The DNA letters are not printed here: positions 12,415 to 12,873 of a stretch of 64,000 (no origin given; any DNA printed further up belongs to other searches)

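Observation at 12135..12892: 750-bp low-coding intergenic region with an unannotated 52-aa signal-peptide peptide gene and heptamer repeats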

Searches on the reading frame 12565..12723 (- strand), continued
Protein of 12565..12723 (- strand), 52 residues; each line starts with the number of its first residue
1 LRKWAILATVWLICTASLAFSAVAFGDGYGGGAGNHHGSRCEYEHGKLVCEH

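Call 72: find_encoding_contigs(protein=P0026, flank=8000, max_places=2)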
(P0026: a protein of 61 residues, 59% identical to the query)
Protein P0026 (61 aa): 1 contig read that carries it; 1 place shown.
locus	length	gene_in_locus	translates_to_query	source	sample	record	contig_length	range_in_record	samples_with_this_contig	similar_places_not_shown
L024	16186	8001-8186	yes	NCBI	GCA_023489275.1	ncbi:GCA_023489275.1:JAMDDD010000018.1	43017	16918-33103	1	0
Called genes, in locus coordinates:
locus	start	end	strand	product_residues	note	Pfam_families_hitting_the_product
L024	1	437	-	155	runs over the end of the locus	PF01597:GCV_H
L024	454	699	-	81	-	PF01206:TusA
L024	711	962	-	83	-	PF04077:DsrH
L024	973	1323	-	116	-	PF02635:DsrE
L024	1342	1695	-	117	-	PF02635:DsrE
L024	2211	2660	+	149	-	PF02502:LacAB_rpiB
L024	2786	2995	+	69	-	-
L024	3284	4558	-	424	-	PF02403:Seryl_tRNA_N, PF00587:tRNA-synt_2b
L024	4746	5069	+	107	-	PF07719:TPR_2 (faint), PF13431:TPR_17 (faint), PF13174:TPR_6 (faint), PF13428:TPR_14 (faint), PF13432:TPR_16, PF14559:TPR_19 (faint), PF12895:ANAPC3 (weak), PF13432:TPR_16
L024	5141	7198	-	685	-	PF04932:Wzy_C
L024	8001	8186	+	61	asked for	-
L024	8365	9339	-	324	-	PF01073:3Beta_HSD, PF01370:Epimerase, PF02719:Polysacc_synt_2 (weak), PF04321:RmlD_sub_bind, PF13460:NAD_binding_10, PF16363:GDP_Man_Dehyd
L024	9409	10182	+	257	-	PF00149:Metallophos (weak), PF13277:YmdB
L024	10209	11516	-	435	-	-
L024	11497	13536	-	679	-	-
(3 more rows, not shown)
